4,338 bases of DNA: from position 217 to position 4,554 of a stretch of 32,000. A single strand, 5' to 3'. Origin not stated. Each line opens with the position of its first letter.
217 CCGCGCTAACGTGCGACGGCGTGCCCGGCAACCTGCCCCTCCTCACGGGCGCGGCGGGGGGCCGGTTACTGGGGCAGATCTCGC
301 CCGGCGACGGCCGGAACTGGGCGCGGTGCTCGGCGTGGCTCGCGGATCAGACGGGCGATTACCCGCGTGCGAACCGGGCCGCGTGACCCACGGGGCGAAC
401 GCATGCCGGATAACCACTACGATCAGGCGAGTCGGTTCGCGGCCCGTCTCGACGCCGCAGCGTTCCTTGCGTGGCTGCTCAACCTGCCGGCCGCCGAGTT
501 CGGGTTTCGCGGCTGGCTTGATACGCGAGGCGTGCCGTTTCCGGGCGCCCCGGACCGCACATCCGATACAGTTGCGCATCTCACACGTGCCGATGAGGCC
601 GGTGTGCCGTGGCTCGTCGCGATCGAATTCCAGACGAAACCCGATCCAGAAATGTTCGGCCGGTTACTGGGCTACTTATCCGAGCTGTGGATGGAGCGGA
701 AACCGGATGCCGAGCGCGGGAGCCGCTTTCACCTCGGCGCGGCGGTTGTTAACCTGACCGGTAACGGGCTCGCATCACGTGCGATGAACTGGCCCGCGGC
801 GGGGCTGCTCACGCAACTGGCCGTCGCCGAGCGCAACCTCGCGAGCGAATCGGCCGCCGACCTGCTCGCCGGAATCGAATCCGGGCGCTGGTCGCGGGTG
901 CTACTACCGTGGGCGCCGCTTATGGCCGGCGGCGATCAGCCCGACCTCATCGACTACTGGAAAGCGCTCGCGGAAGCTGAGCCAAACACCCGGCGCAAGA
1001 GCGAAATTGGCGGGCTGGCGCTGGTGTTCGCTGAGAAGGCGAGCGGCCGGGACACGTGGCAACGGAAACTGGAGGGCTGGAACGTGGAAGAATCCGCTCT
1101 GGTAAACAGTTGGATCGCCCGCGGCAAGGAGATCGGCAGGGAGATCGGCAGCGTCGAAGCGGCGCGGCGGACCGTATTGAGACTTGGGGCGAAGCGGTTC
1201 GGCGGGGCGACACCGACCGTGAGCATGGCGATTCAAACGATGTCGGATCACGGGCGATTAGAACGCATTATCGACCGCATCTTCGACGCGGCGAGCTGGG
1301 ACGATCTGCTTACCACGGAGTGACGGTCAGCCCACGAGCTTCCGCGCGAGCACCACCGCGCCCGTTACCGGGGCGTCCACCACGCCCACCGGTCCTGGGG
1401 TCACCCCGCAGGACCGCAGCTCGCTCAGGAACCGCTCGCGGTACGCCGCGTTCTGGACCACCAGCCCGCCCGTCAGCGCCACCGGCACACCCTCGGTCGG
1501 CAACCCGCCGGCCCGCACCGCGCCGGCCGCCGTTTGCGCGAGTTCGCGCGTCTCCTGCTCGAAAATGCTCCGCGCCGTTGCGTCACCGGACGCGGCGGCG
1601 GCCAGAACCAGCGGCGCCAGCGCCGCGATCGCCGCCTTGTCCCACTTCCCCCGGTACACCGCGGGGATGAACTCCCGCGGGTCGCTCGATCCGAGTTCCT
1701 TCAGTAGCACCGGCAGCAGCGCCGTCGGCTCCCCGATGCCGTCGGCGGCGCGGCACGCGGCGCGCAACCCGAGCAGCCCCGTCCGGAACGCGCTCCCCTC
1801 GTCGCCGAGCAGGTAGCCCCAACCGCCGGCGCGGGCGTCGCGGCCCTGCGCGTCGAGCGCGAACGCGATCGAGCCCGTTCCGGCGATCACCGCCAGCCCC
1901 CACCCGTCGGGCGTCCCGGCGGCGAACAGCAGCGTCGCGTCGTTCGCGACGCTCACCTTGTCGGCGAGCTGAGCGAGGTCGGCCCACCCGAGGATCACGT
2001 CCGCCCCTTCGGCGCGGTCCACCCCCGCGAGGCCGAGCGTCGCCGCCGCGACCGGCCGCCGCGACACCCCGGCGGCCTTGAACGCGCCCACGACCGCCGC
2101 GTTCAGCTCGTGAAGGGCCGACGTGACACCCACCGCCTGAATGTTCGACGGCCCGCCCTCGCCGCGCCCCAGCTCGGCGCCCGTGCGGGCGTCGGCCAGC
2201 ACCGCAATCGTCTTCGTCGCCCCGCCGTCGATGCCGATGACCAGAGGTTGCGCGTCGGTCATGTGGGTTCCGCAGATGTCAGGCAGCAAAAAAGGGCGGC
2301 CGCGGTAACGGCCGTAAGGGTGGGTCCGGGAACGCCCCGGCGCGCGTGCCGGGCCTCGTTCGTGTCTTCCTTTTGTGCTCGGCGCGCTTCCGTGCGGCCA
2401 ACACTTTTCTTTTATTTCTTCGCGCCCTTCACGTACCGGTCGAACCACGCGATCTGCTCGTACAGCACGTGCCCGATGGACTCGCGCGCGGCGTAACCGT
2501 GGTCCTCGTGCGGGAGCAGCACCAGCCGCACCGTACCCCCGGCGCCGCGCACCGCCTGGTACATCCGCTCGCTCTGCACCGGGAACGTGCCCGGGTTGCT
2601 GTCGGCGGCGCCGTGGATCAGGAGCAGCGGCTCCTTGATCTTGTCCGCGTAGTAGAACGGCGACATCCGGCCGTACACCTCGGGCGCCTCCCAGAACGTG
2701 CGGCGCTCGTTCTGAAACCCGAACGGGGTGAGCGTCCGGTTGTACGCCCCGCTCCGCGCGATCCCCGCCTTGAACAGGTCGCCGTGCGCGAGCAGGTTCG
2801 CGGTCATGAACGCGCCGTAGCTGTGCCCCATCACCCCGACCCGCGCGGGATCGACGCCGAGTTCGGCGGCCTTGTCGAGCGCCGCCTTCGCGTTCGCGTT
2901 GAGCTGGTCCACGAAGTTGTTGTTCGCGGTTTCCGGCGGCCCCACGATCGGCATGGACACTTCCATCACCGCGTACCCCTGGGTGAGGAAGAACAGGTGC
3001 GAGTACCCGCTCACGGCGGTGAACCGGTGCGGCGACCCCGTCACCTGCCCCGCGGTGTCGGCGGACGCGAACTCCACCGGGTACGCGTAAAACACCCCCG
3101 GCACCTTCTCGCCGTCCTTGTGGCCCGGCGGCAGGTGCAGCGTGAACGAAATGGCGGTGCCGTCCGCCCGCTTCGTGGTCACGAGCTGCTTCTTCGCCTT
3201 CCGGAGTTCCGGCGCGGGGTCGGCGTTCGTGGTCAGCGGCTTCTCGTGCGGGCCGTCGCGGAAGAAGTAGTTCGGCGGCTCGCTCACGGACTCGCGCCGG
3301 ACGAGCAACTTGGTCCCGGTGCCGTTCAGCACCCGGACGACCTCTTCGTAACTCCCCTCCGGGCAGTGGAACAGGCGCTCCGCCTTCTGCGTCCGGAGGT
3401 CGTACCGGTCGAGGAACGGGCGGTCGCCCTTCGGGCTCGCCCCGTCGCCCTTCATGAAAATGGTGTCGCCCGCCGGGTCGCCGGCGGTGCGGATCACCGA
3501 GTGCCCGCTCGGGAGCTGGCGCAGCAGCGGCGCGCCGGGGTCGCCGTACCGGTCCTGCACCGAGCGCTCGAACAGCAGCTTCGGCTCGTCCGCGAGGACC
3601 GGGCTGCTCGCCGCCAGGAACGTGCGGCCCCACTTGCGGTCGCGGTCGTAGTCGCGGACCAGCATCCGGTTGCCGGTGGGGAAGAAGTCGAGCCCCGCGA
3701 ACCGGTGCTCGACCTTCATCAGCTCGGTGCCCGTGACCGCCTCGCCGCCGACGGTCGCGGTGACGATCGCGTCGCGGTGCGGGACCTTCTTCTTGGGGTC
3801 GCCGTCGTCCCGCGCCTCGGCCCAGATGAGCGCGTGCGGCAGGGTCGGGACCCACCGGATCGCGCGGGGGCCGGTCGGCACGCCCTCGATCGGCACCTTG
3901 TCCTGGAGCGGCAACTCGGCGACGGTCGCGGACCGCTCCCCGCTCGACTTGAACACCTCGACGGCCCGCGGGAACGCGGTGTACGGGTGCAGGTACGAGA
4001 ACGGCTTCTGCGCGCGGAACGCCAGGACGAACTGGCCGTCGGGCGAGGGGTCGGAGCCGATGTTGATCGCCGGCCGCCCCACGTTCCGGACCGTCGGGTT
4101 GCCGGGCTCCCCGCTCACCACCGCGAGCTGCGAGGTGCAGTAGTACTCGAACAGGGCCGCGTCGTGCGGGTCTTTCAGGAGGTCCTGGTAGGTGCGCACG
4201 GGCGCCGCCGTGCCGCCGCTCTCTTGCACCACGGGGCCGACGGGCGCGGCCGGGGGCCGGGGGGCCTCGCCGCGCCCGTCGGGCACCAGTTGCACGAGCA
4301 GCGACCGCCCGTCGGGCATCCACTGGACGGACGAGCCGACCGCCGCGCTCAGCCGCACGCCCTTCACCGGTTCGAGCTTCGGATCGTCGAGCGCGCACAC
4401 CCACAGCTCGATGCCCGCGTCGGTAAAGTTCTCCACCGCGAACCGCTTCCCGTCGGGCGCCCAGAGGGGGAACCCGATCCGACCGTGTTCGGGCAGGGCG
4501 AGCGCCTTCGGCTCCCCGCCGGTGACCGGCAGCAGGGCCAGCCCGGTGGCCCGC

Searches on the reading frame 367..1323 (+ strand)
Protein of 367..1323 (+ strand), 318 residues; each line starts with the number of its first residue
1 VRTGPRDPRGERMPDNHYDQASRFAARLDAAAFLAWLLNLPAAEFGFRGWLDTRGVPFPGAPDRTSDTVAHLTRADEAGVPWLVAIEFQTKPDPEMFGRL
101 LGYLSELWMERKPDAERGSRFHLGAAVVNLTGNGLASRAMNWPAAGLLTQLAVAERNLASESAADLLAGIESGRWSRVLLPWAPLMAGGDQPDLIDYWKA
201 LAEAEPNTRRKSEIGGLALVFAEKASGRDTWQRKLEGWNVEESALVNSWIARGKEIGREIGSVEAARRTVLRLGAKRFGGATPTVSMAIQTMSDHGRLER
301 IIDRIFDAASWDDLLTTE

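Call 39: search_protein_families(library=pfam, proteins=[window:367-1323:+], max_evalue=0.01)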
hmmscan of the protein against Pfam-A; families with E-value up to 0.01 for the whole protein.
window:367-1323:+ (318 aa): 1 family
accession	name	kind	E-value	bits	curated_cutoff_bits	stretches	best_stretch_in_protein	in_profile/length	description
PF14261.11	DUF4351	-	0.001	19.5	25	1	261-314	3-55/59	Domain of unknown function (DUF4351)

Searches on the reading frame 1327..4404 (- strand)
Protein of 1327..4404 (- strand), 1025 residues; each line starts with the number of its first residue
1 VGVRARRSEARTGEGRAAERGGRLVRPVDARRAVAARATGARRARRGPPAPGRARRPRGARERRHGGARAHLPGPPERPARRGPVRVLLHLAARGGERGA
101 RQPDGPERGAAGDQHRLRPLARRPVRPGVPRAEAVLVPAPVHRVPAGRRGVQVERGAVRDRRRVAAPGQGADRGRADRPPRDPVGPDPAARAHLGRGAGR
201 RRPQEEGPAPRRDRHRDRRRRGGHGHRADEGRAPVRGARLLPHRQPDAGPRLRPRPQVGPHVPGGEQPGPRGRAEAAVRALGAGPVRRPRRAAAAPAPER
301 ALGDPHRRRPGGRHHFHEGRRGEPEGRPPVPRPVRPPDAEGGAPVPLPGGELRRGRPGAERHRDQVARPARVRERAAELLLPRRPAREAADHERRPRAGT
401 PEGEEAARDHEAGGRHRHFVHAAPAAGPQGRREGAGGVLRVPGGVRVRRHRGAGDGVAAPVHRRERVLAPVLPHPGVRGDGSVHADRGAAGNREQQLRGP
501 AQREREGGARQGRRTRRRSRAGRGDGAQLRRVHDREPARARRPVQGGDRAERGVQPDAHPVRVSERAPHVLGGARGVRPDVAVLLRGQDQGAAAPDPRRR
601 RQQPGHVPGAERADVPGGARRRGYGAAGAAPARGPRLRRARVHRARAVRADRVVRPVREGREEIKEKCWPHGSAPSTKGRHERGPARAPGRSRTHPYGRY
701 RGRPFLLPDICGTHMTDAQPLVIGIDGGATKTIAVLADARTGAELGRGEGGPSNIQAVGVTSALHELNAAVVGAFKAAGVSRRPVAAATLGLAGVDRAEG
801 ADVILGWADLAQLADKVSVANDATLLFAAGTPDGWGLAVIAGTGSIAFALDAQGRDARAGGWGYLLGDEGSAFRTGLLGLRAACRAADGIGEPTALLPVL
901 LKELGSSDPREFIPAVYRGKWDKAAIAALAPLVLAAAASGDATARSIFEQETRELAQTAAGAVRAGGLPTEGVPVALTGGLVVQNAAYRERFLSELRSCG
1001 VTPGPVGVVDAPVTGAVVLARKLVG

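Call 39: search_protein_families(library=pfam, proteins=[window:1327-4404:-], max_evalue=0.01)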
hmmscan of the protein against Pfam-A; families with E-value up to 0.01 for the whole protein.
window:1327-4404:- (1025 aa): 1 family
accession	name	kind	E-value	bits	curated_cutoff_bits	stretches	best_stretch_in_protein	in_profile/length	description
PF01869.26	BcrAD_BadFG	-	2.2e-37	129.5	31.5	1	723-994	1-242/271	BadF/BadG/BcrA/BcrD ATPase family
